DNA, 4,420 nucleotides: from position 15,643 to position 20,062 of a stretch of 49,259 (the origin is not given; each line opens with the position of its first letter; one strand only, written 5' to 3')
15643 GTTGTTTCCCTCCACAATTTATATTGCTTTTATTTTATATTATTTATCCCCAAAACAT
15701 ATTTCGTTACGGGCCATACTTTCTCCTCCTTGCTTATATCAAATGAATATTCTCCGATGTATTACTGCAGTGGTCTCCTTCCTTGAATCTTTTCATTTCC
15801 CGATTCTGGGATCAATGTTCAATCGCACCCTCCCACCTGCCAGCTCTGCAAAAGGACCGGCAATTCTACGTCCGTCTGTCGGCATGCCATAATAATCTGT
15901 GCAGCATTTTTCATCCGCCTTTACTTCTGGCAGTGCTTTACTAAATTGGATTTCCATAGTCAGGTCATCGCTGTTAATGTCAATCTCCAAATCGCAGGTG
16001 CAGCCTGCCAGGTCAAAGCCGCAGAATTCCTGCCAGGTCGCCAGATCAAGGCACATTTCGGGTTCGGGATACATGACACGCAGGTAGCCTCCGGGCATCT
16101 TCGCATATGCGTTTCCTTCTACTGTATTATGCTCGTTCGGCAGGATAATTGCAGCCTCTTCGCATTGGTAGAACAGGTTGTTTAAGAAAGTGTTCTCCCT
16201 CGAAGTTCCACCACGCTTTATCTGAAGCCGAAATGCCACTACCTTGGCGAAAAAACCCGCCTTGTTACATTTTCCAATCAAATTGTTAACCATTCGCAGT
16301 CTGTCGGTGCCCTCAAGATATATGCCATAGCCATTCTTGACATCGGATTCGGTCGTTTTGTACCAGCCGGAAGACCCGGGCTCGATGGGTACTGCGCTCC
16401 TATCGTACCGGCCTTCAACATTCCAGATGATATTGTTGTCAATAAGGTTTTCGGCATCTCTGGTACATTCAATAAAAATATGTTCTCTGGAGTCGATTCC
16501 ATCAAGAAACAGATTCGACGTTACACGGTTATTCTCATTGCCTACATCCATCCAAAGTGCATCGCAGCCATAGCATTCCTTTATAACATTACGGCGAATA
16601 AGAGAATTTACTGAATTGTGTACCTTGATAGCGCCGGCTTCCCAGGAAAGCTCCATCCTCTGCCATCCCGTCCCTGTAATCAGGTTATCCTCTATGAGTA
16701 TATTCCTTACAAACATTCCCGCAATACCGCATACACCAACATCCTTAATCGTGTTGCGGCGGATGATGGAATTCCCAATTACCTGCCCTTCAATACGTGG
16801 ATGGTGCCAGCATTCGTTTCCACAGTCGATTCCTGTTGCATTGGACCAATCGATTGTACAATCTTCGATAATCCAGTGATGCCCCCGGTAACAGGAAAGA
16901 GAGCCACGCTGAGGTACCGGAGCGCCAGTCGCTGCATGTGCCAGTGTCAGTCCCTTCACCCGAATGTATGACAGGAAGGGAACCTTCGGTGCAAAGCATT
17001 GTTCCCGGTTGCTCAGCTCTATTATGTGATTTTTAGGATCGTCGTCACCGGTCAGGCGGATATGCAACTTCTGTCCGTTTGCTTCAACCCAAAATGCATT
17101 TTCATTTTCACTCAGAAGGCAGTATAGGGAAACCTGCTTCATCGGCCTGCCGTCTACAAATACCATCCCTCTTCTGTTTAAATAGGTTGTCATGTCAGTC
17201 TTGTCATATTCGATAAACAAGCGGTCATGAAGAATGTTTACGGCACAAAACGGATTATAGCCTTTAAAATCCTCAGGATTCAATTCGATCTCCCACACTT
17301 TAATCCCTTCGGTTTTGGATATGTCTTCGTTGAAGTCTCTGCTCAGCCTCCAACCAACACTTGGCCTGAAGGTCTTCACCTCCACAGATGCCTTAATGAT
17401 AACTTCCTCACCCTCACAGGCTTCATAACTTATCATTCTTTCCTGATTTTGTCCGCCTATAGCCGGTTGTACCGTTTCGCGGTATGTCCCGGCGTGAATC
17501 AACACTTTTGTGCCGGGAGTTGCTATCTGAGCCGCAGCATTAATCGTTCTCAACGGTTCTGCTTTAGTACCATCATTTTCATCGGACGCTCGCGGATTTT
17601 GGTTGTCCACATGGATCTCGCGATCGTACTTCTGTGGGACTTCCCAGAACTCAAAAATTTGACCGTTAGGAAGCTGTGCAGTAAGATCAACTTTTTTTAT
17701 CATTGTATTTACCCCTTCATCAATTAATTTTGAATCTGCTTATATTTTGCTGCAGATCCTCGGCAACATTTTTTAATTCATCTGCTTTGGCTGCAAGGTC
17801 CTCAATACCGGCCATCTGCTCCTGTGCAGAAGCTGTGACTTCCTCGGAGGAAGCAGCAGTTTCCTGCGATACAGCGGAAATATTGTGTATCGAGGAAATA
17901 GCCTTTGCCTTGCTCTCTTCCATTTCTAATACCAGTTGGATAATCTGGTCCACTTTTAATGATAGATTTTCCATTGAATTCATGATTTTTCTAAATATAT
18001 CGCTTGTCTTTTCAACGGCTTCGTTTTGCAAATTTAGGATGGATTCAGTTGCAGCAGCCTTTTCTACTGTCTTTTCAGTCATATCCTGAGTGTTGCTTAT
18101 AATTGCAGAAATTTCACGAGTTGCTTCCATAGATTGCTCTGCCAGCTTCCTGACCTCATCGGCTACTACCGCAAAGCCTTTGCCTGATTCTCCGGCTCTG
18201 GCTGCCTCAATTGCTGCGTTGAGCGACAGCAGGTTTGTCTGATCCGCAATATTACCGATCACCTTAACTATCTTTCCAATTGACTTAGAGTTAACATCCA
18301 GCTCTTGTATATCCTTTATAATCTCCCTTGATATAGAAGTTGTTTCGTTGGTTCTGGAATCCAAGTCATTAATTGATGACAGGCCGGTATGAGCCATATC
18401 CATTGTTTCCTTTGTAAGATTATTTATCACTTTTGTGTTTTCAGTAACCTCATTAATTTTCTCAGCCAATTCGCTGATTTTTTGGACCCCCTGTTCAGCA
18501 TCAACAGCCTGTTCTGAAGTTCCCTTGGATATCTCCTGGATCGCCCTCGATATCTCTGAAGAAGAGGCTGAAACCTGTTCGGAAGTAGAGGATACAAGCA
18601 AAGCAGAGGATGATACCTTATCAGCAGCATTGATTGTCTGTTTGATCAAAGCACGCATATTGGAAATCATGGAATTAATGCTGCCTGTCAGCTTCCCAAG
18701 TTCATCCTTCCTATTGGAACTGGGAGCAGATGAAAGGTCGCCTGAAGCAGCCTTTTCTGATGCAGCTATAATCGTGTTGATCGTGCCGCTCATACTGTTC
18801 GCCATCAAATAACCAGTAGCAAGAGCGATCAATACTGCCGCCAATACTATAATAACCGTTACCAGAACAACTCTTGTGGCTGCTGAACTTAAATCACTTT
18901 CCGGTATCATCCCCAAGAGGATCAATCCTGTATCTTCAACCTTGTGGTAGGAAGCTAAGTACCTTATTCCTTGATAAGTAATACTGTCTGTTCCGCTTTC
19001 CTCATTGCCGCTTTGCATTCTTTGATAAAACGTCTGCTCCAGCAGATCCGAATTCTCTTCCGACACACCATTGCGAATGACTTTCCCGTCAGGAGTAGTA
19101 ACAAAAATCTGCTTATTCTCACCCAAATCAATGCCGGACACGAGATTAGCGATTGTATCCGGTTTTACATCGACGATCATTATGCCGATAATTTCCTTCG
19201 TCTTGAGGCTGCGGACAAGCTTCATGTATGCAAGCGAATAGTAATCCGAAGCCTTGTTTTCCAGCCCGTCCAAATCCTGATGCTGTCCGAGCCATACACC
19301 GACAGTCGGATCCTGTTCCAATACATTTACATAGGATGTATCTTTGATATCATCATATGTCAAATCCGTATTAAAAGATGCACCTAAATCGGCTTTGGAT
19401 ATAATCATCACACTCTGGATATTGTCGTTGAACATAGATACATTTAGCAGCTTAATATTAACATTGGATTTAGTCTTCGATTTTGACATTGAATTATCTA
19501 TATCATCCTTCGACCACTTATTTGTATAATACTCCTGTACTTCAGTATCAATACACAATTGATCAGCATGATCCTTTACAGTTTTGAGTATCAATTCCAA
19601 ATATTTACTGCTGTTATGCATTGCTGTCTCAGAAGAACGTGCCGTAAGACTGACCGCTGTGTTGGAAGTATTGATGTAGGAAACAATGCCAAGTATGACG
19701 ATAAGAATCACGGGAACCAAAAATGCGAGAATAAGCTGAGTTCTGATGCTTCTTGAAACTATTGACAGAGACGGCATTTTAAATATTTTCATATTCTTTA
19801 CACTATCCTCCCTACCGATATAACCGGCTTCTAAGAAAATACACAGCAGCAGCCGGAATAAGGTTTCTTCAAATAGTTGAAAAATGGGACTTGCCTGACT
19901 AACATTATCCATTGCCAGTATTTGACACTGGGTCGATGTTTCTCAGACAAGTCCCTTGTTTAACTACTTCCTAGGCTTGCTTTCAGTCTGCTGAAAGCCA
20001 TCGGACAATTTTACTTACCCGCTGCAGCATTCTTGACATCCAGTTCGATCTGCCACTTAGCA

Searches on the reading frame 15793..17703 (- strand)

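Call 93: search_protein_families(library=pfam, proteins=[window:15793-17703:-], max_evalue=0.00001)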
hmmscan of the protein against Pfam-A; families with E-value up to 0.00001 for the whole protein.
window:15793-17703:- (636 aa): 2 families
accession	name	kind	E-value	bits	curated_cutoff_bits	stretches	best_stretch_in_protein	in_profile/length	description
PF13229.12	Beta_helix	-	1e-16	61.4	25.9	1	271-428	5-136/158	Right handed beta helix region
PF05048.19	NosD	-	2.5e-07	30.8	23.6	0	311-428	70-172/212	Periplasmic copper-binding protein (NosD)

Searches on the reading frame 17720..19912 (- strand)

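Call 93: search_protein_families(library=pfam, proteins=[window:17720-19912:-], max_evalue=0.00001)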
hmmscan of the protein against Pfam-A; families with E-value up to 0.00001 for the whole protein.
window:17720-19912:- (730 aa): 3 families
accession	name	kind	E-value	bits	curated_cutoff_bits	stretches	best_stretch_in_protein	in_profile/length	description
PF00015.26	MCPsignal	-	2.6e-36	125.5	34.6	1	529-680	19-170/172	Methyl-accepting chemotaxis protein (MCP) signalling domain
PF02743.24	dCache_1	-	1.1e-13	51.7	45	1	100-333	17-238/240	Cache domain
PF00672.30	HAMP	-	9.6e-09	35.9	25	1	369-420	1-52/53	HAMP domain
